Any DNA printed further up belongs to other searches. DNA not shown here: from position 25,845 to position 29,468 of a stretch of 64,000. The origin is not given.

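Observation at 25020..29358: Two-gene operon ending in a 1107-aa protein with a prepilin-type N-terminus (a giant pilin or pseudopilin-like protein), with no pilus machinery nearby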

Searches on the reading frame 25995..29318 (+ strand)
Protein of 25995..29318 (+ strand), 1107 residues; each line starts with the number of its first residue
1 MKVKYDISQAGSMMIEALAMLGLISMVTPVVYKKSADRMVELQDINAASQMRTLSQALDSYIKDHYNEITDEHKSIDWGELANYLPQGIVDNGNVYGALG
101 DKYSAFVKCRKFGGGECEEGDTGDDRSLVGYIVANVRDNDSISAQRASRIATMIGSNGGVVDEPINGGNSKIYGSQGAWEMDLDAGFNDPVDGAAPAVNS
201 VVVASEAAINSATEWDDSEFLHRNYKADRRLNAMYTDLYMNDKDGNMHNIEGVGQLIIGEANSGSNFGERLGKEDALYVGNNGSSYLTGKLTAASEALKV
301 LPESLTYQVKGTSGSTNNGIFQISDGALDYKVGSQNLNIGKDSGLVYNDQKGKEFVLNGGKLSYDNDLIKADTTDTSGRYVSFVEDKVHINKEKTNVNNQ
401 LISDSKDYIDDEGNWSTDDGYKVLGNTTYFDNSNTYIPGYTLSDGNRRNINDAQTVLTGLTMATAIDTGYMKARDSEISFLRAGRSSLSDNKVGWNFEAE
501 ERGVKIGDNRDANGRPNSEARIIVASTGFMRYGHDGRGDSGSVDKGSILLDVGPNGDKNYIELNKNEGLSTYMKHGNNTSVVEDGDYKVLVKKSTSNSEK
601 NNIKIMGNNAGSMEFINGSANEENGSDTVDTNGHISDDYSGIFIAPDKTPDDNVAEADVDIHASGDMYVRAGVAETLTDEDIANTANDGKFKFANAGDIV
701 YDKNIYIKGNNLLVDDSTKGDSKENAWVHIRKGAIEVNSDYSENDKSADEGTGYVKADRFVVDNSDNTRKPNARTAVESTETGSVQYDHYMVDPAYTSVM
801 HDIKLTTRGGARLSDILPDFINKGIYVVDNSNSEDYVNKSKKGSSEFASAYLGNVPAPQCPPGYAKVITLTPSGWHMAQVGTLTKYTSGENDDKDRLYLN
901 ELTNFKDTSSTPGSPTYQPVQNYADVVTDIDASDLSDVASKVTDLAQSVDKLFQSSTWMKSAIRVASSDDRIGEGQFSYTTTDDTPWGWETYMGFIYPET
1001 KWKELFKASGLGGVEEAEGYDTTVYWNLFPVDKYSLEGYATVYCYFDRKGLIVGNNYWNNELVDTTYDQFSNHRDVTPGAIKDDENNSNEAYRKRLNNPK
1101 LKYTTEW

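Call 4: search_protein_families(library=pfam, proteins=[window:25995-29318:+], max_evalue=1)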
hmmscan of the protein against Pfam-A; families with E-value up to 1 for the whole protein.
window:25995-29318:+ (1107 aa): 0 families

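Call 5: search_protein_families(library=ncbifam, proteins=[window:25995-29318:+], max_evalue=1)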
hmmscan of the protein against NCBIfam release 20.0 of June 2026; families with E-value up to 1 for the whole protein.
window:25995-29318:+ (1107 aa): 0 families

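Call 6: find_homologous_proteins(query=window:25995-29318:+, max_evalue=0.001)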
Query window:25995-29318:+ (1107 aa): 306 proteins with E <= 0.001 among 8000 candidates; the best 120 are listed.
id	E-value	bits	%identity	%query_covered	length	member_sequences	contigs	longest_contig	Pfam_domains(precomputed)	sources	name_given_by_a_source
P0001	0.0e+0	2499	100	100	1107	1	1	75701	-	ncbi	-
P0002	4.4e-169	583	38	99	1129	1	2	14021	-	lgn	-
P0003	3.3e-168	580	38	99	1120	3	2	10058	-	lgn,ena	-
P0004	9.6e-168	579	39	99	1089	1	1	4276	-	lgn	-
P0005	1.0e-165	572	38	99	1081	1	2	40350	-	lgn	-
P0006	1.1e-162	562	51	35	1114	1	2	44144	-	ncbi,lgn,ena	-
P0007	1.5e-162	561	51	36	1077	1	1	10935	-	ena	-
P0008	2.7e-161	557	38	99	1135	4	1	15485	-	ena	-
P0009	1.3e-158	548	39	99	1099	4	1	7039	-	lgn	-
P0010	3.8e-157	543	46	36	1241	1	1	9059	-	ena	-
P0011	7.4e-157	543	37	99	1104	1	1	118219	-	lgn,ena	-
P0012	4.6e-156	540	42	32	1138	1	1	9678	-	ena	-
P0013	7.1e-156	539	36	47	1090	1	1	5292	-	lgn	-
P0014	4.3e-154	533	36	99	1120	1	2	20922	-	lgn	-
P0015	2.9e-150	521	37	99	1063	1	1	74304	-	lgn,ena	-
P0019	2.7e-97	345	40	34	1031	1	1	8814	-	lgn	-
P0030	8.0e-93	330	38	34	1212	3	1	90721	-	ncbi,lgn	-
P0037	4.6e-91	325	38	35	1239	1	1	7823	PF04917.18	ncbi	-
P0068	7.6e-86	307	36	35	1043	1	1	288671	-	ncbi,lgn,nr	ncbi:MAG: hypothetical protein PHE89_03080 [Alphaproteobacteria bacterium]|nr:hypothetical protein [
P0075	1.7e-85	306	39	34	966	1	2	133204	-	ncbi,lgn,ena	-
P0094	1.4e-81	293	39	34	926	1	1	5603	PF04917.18,PF04519.20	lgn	-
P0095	2.7e-81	292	39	34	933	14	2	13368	PF04917.18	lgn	-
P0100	7.5e-81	291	39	34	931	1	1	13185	PF04917.18,PF04519.20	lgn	-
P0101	9.0e-81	291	39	34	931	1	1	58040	PF04917.18,PF04519.20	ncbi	-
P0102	1.1e-80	290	40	34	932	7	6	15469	PF04917.18,PF04519.20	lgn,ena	-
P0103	1.3e-80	290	38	34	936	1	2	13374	PF04917.18,PF04519.20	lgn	-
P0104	1.3e-80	290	39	34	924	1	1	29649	PF04917.18,PF04519.20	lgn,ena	-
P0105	1.4e-80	290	38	35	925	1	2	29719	PF04917.18,PF04519.20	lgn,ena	-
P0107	2.4e-80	289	38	35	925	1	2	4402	PF04917.18,PF04519.20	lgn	-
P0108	5.0e-80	288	40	34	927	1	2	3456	PF04917.18,PF04519.20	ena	-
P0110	8.5e-80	287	39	34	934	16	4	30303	PF04917.18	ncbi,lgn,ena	-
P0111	1.0e-79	287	38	34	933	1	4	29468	PF04917.18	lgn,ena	-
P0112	1.0e-79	287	38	34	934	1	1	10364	PF04917.18,PF04519.20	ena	-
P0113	1.2e-79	287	39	35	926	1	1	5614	PF04917.18,PF04519.20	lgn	-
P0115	3.3e-79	285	38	34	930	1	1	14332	PF04917.18,PF04519.20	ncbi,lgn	-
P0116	3.9e-79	285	32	44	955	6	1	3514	-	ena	-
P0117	5.3e-79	285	38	35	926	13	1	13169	PF04917.18,PF04519.20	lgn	-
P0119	2.8e-78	282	39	35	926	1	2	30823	PF04917.18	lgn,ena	-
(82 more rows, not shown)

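Call 10: find_encoding_contigs(protein=P0068, flank=10000, max_places=2)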
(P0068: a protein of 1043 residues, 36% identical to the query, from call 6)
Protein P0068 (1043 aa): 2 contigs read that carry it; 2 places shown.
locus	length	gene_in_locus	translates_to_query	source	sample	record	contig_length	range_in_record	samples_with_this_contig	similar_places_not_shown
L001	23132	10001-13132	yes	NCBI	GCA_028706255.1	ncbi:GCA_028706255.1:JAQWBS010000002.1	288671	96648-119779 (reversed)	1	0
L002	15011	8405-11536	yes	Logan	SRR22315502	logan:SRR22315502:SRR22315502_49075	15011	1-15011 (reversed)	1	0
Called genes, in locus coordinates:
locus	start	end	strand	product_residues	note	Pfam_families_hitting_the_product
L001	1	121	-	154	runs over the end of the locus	-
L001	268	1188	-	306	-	PF11276:DUF3078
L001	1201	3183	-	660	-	PF00270:DEAD (weak), PF04851:ResIII, PF13604:AAA_30 (faint), PF17757:UvrB_inter, PF27431:UvrB_3rd, PF00271:Helicase_C, PF12344:UvrB, PF02151:UVR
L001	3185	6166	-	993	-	PF14559:TPR_19 (faint), PF07719:TPR_2 (faint)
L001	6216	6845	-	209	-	PF03448:MgtE_N (weak)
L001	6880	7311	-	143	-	PF20072:DUF6468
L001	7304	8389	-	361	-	PF02154:FliM, PF01052:FliMN_C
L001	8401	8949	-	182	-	PF03748:FliL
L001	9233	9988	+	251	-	-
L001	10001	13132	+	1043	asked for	-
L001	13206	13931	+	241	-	-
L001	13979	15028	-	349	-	PF01384:PHO4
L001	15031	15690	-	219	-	PF01865:PhoU_div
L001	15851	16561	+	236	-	PF13462:Thioredoxin_4, PF13098:Thioredoxin_2 (weak), PF01323:DSBA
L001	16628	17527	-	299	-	PF00348:polyprenyl_synt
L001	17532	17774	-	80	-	PF02609:Exonuc_VII_S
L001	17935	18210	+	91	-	PF01022:HTH_5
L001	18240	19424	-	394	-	PF01612:DNA_pol_A_exo1, PF00570:HRDC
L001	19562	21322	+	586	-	PF01336:tRNA_anti-codon, PF00152:tRNA-synt_2, PF02938:GAD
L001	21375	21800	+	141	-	PF00583:Acetyltransf_1, PF13673:Acetyltransf_10, PF13508:Acetyltransf_7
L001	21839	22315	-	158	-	PF13420:Acetyltransf_4, PF00583:Acetyltransf_1, PF13673:Acetyltransf_10, PF13508:Acetyltransf_7, PF08445:FR47 (faint)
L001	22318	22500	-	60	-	-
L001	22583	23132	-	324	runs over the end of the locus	-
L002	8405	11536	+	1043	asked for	-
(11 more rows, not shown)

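Call 11: find_encoding_contigs(protein=P0101, flank=10000, max_places=2)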
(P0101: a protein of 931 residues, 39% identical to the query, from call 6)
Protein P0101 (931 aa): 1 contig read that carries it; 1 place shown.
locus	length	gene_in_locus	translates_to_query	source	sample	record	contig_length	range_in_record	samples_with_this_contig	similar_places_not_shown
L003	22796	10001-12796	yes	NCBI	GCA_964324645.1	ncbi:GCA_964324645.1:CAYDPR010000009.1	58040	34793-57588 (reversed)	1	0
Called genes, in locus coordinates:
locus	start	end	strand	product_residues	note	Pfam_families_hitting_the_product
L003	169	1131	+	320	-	-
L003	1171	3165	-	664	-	PF00270:DEAD (weak), PF04851:ResIII, PF17757:UvrB_inter, PF27431:UvrB_3rd, PF00271:Helicase_C, PF12344:UvrB, PF02151:UVR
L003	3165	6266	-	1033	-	-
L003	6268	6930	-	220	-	-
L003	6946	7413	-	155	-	PF20072:DUF6468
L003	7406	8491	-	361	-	PF02154:FliM, PF01052:FliMN_C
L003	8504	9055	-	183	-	PF03748:FliL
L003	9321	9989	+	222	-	-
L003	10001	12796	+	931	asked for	PF04917:Shufflon_N (weak), PF04519:Bactofilin (faint)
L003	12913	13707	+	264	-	-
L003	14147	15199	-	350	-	PF01384:PHO4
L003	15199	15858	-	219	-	PF01865:PhoU_div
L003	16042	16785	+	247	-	PF00085:Thioredoxin (faint), PF13098:Thioredoxin_2 (weak), PF13462:Thioredoxin_4, PF01323:DSBA, PF13743:Thioredoxin_5 (weak)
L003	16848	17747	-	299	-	PF00348:polyprenyl_synt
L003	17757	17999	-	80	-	PF02609:Exonuc_VII_S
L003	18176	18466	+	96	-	PF01022:HTH_5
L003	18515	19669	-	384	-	PF01612:DNA_pol_A_exo1, PF00570:HRDC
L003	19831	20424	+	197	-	-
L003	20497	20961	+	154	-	-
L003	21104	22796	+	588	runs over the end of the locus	PF01336:tRNA_anti-codon, PF00152:tRNA-synt_2, PF02938:GAD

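Call 17: find_encoding_contigs(protein=P0011, flank=10000, max_places=1)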
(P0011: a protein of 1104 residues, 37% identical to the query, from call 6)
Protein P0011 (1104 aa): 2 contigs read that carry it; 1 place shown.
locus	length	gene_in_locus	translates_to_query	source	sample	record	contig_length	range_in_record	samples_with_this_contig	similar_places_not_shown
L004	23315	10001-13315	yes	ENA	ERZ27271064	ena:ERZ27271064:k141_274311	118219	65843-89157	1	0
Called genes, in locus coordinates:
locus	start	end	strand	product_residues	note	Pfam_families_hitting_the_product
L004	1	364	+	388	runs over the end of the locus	PF08238:Sel1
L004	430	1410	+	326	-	PF03706:LPG_synthase_TM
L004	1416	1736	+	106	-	-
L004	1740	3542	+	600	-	PF01541:GIY-YIG, PF27096:UvrC_M, PF02151:UVR, PF22920:UvrC_RNaseH, PF08459:UvrC_RNaseH_dom, PF12826:HHH_2, PF14520:HHH_5, PF00633:HHH (weak)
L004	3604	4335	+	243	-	PF01066:CDP-OH_P_transf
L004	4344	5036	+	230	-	PF00072:Response_reg, PF00486:Trans_reg_C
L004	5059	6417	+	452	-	PF00512:HisKA, PF02518:HATPase_c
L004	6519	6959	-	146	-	PF02590:SPOUT_MTase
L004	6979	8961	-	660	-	PF00270:DEAD (weak), PF04851:ResIII, PF17757:UvrB_inter, PF27431:UvrB_3rd, PF00271:Helicase_C, PF12344:UvrB, PF02151:UVR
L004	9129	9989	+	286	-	-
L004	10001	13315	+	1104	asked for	-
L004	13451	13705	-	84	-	-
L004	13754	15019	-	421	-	PF00959:Phage_lysozyme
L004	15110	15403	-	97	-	-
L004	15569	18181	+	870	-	PF00171:Aldedh, PF00465:Fe-ADH, PF13685:Fe-ADH_2 (weak), PF25137:ADH_Fe_C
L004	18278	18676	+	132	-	PF04608:PgpA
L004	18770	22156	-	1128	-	-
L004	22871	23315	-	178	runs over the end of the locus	PF02677:QueH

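Call 18: find_encoding_contigs(protein=P0030, flank=10000, max_places=1)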
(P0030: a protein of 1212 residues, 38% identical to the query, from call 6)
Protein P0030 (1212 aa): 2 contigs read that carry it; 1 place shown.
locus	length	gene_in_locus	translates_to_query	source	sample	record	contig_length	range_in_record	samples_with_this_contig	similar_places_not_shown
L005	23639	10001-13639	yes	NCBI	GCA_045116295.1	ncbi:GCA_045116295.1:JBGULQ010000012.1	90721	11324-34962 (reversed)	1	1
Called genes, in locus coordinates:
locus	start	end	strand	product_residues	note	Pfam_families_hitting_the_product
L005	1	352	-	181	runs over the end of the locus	PF03602:Cons_hypoth95, PF05175:MTS (weak), PF13847:Methyltransf_31 (weak), PF08241:Methyltransf_11 (weak), PF13649:Methyltransf_25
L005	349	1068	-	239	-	PF01479:S4, PF00849:PseudoU_synth_2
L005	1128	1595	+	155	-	PF00383:dCMP_cyt_deam_1, PF14437:MafB19-deam, PF14439:Bd3614-deam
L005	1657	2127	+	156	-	-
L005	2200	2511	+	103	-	PF04977:DivIC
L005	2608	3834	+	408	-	PF01551:Peptidase_M23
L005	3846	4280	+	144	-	PF04519:Bactofilin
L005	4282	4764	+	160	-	PF01668:SmpB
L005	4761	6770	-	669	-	PF00270:DEAD (weak), PF04851:ResIII, PF17757:UvrB_inter, PF27431:UvrB_3rd, PF00271:Helicase_C, PF12344:UvrB, PF02151:UVR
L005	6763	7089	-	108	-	-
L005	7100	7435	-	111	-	PF20072:DUF6468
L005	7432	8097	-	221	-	PF01052:FliMN_C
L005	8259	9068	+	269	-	-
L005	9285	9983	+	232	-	-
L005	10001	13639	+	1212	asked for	-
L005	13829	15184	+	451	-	PF00344:SecY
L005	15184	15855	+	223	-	PF00406:ADK, PF13207:AAA_17, PF17213:Hydin_ADK (faint), PF05191:ADK_lid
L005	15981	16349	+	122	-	PF00416:Ribosomal_S13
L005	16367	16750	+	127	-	PF00411:Ribosomal_S11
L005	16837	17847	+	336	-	PF01193:RNA_pol_L, PF01000:RNA_pol_A_bac, PF03118:RNA_pol_A_CTD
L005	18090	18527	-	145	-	PF02580:Tyr_Deacylase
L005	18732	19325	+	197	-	PF01196:Ribosomal_L17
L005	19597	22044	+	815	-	-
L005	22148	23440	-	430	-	-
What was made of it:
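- The pair is an isolated two-gene unit among housekeeping genes in all loci (calls 10, 11, 17, 18).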

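Call 19: find_encoding_contigs(protein=P0001, flank=10000, max_places=2)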
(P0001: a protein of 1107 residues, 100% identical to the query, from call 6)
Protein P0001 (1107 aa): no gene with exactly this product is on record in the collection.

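Call 21: list_cluster_members(proteins=[P0001, P0011, P0030, P0101])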
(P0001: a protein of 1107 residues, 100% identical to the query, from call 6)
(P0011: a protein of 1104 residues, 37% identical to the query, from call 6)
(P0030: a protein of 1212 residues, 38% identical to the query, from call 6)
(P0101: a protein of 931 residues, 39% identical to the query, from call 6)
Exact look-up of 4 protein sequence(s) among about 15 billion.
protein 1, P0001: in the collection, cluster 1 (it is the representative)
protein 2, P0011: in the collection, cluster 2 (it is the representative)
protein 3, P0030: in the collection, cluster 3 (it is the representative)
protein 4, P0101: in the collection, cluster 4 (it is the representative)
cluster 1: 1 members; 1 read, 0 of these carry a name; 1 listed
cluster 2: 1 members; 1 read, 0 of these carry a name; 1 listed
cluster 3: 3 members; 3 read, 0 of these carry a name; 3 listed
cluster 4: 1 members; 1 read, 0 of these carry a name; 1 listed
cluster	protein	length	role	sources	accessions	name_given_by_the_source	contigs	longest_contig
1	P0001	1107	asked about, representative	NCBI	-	-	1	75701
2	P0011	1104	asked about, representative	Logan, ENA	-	-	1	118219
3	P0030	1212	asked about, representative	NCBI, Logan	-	-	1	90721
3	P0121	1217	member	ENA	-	-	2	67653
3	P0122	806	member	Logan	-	-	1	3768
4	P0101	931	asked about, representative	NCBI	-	-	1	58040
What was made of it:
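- Tried and rejected: The exact-sequence look-up found no record and the cluster has no accession (calls 19, 21), so the whole genome could not be examined.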

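Call 22: search_solved_structures(query=A1, max_evalue=1, show_alignments=2)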
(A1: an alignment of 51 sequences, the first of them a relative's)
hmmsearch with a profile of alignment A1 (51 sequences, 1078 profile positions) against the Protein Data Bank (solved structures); distinct sequences matched with E-value up to 1: 1.
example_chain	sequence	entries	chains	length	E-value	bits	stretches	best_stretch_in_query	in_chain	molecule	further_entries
4yle_A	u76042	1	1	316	0.071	14.5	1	200-259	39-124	Periplasmic binding protein/LacI transcriptional regulator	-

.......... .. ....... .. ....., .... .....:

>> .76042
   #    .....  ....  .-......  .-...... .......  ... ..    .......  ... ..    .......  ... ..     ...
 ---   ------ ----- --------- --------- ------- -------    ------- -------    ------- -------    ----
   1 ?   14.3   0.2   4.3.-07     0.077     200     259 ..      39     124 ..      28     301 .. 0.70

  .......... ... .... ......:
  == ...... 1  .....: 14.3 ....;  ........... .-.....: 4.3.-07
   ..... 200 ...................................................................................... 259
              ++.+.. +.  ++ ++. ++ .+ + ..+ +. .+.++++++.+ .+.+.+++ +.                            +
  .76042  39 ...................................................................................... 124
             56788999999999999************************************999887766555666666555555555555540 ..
